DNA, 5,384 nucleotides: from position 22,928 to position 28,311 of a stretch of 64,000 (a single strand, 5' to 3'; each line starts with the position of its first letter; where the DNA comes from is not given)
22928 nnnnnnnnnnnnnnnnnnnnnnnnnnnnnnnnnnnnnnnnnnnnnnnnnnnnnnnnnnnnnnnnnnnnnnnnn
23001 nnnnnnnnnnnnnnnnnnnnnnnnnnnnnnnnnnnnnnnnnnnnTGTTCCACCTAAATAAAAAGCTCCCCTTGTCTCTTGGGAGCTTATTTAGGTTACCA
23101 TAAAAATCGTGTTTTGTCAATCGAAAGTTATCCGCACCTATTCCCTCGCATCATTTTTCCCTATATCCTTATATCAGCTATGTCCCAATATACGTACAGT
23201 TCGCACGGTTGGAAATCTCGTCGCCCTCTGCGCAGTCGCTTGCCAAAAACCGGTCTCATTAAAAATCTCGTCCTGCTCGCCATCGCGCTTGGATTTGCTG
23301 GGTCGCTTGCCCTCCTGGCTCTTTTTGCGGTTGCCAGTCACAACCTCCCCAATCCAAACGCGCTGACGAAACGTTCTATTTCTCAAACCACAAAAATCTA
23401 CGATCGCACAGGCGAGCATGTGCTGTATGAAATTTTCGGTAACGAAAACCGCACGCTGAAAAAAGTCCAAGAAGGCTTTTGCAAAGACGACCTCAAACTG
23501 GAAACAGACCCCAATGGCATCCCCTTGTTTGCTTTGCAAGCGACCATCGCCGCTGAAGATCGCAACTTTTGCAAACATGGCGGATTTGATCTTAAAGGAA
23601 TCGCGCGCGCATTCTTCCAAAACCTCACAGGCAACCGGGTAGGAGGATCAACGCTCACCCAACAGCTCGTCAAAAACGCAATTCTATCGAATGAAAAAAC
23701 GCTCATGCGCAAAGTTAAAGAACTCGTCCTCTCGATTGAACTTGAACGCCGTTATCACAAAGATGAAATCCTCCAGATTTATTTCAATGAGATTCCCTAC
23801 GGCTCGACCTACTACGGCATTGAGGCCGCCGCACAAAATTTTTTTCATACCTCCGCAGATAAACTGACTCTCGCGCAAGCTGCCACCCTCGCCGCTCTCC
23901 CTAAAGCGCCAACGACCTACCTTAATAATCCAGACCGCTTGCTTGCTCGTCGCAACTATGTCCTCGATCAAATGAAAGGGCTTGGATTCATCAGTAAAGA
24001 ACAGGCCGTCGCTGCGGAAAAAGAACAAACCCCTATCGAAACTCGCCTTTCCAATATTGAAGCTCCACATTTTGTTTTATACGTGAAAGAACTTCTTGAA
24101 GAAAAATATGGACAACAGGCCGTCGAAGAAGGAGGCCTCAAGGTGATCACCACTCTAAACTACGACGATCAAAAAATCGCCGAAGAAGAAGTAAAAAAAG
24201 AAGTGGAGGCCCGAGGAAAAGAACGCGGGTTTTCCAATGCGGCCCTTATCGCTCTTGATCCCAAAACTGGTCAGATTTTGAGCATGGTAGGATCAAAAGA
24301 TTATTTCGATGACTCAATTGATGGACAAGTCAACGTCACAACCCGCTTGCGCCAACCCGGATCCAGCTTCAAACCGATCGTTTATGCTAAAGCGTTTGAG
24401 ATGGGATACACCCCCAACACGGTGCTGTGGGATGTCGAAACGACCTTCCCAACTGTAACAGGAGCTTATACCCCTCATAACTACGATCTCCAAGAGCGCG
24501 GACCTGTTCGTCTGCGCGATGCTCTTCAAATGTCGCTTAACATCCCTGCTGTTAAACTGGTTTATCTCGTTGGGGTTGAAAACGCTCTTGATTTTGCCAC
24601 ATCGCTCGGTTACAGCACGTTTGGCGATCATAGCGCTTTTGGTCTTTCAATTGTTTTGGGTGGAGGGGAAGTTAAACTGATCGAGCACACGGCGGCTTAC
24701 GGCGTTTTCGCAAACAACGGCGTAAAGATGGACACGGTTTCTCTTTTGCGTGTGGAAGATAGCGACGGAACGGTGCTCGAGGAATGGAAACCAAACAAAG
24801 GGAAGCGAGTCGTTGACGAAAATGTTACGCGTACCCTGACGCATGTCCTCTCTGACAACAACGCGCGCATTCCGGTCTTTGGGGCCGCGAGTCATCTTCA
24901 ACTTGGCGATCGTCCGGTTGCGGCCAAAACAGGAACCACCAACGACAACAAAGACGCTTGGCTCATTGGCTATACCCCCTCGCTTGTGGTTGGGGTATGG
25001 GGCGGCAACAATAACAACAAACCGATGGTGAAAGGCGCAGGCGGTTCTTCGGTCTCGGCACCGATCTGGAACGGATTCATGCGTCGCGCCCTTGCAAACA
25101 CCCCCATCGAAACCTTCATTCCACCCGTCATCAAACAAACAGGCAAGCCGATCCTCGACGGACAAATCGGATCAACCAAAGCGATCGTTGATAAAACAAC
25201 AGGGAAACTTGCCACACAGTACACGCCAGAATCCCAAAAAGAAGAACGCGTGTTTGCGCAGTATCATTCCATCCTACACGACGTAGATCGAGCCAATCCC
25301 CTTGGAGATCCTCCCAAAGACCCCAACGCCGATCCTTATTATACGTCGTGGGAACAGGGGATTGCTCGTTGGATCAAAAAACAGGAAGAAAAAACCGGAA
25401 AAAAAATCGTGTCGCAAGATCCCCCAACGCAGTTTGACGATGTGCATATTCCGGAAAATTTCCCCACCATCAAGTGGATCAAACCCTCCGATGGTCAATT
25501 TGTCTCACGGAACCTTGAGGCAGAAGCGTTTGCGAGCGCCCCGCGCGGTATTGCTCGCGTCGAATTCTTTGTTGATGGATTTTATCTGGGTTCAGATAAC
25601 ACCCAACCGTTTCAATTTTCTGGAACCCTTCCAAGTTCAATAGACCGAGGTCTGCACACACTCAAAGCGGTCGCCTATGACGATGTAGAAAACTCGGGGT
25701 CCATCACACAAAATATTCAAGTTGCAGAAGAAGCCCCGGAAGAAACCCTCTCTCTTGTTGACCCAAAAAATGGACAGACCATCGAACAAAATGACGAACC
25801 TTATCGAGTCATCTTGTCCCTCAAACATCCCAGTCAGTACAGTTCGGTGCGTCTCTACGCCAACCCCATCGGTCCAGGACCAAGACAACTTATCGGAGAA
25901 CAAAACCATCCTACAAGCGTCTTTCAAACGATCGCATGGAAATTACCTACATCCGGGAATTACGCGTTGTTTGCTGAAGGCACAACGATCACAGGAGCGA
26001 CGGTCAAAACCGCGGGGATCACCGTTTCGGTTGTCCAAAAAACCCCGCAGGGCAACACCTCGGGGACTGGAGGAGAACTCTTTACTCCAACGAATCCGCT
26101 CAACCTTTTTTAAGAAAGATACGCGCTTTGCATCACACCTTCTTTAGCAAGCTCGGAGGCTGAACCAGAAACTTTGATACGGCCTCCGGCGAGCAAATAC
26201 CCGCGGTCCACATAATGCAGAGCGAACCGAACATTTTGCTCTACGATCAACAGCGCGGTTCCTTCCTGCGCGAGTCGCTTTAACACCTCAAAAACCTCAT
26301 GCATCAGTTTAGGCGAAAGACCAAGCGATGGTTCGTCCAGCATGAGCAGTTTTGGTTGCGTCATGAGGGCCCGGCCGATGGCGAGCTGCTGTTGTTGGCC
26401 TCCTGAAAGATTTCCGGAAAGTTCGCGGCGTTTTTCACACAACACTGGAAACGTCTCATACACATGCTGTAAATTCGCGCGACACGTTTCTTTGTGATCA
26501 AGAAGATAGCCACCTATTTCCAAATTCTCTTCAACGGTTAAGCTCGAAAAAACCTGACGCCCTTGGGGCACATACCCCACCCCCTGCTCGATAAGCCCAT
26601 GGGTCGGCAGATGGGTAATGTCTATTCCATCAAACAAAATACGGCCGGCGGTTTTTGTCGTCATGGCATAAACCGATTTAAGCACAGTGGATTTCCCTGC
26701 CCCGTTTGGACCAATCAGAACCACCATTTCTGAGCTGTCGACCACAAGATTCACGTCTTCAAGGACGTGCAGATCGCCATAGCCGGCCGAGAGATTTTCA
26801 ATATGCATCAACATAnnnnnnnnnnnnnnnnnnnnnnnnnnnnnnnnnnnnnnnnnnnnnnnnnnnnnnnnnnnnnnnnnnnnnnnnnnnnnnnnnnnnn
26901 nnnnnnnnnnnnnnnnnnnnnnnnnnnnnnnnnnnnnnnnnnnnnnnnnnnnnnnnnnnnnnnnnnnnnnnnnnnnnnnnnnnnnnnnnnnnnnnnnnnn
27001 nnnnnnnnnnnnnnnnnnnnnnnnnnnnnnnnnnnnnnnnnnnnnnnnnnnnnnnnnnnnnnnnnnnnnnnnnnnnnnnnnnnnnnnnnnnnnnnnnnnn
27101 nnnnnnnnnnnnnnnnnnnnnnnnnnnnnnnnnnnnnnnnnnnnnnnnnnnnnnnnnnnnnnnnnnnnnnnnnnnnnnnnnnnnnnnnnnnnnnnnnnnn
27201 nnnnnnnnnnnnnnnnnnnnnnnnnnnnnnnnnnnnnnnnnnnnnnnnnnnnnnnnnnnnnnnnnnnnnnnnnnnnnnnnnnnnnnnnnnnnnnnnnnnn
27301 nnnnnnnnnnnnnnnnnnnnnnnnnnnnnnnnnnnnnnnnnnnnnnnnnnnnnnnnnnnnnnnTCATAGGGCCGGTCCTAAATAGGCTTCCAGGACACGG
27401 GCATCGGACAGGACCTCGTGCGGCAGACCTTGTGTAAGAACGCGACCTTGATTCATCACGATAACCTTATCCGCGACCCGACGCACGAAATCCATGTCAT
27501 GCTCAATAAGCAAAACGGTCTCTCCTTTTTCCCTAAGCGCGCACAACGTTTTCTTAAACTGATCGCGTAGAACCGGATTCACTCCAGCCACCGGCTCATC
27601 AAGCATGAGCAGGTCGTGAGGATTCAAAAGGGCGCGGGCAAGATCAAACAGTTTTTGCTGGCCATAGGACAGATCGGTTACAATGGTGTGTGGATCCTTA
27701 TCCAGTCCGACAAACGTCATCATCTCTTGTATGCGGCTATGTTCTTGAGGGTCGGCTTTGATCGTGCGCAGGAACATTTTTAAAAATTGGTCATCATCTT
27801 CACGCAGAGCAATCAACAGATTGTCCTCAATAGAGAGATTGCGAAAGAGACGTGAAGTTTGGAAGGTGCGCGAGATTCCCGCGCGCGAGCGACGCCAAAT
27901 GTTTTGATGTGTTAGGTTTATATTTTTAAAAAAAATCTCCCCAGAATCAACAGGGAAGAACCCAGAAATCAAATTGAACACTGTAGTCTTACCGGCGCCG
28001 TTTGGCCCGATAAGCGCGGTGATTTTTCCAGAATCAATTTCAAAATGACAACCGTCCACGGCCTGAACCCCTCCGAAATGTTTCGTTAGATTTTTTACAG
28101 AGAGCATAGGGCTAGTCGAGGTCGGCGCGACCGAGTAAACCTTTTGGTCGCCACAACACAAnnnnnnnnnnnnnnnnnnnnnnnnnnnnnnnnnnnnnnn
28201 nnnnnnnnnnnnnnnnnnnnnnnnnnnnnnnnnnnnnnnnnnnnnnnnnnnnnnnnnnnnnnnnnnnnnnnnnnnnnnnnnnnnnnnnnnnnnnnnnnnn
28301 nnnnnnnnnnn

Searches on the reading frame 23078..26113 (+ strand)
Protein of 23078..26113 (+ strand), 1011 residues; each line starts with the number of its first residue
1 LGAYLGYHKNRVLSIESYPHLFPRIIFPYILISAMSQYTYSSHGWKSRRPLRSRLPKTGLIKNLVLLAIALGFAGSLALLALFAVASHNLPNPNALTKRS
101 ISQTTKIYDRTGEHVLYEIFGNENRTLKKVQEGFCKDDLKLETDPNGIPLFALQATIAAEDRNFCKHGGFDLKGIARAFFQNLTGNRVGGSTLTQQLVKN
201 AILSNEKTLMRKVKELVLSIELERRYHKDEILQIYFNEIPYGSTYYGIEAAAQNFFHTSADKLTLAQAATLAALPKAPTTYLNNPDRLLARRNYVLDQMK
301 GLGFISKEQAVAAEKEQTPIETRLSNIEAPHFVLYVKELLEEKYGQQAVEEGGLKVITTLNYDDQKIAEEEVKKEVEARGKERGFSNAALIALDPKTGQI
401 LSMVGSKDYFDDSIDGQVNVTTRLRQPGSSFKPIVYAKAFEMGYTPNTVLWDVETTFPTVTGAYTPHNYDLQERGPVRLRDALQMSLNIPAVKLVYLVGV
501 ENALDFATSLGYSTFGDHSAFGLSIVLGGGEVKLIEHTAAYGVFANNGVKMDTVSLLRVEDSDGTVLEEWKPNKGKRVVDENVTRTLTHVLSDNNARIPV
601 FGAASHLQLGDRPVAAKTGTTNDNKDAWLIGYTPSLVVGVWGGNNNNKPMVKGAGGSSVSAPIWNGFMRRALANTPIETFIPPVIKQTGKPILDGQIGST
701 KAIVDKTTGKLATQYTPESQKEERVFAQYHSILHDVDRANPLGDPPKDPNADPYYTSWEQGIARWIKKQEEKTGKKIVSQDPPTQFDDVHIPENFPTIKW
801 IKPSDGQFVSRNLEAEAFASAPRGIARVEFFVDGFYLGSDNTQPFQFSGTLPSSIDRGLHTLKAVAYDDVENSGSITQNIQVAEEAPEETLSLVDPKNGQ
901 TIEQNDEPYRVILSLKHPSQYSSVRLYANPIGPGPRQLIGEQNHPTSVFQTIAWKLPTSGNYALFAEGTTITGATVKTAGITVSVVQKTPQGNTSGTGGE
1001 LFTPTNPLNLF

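Call 8: search_protein_families(library=pfam, proteins=[window:23078-26113:+], max_evalue=0.001)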
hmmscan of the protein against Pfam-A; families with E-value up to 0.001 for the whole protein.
window:23078-26113:+ (1011 aa): 3 families
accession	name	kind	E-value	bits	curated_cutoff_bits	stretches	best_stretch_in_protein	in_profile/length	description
PF00912.28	Transgly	-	5.6e-56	189.2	27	1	146-300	20-178/178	Transglycosylase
PF00905.27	Transpeptidase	-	5.6e-22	78.7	22.1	1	390-668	3-298/299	Penicillin binding protein transpeptidase domain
PF17957.7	Big_7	-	1.2e-12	48.8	24.1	1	796-864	1-70/70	Bacterial Ig domain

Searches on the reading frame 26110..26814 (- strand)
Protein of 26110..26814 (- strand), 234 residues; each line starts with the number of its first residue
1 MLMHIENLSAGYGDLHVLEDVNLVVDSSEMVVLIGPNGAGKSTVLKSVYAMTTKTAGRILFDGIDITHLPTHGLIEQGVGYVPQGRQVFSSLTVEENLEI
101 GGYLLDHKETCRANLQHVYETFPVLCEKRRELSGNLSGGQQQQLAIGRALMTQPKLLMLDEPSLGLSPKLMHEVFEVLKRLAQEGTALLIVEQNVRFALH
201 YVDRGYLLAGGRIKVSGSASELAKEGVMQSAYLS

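Call 17: search_protein_families(library=pfam, proteins=[window:26110-26814:-], max_evalue=0.001)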
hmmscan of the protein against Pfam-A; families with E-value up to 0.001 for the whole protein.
window:26110-26814:- (234 aa): 8 families
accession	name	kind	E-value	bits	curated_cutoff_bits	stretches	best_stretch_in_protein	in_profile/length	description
PF00005.33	ABC_tran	-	1.1e-32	113.9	25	1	18-163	1-136/137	ABC transporter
PF13304.12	AAA_21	-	8.8e-13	49.4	27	2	135-190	237-295/304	AAA domain, putative AbiEii toxin, Type IV TA system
PF13175.12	AAA_15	-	7.9e-05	22.9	32.1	0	25-55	21-50/374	AAA ATPase domain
PF02463.25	SMC_N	-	8.7e-05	22.5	40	0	28-55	24-52/220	RecF/RecN/SMC N terminal domain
PF13604.12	AAA_30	-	0.00046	20.4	27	0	24-59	14-49/191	AAA domain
PF13555.12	AAA_29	-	0.00059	20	27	0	21-48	15-42/61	P-loop containing region of AAA domain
PF13401.12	AAA_22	-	0.00064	20.5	27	0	29-183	6-109/130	AAA domain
PF13476.12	AAA_23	-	0.00079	20.5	27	1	20-56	14-47/201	AAA domain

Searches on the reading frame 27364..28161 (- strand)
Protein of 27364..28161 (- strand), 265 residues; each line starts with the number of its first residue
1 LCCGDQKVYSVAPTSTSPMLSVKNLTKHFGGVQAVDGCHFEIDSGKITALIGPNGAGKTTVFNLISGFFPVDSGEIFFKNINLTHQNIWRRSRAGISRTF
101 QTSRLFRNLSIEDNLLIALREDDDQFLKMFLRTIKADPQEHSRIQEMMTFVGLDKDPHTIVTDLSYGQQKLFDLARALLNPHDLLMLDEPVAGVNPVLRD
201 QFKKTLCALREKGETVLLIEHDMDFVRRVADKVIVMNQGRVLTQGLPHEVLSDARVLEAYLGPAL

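Call 17: search_protein_families(library=pfam, proteins=[window:27364-28161:-], max_evalue=0.001)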
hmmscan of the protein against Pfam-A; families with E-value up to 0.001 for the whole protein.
window:27364-28161:- (265 aa): 6 families
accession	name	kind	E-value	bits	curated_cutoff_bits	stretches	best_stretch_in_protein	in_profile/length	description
PF00005.33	ABC_tran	-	3e-31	109.3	25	1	36-192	2-137/137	ABC transporter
PF13304.12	AAA_21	-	1.3e-11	45.6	27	2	124-218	198-295/304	AAA domain, putative AbiEii toxin, Type IV TA system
PF12399.14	BCA_ABC_TP_C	-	3.5e-06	26.9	25.5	1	240-262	1-23/27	Branched-chain amino acid ATP-binding cassette transporter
PF13476.12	AAA_23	-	0.0001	23.4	27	1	32-65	10-39/201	AAA domain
PF02463.25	SMC_N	-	0.00013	21.9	40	1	46-234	25-209/220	RecF/RecN/SMC N terminal domain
PF13175.12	AAA_15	-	0.00027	21.1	32.1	1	40-84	17-66/374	AAA ATPase domain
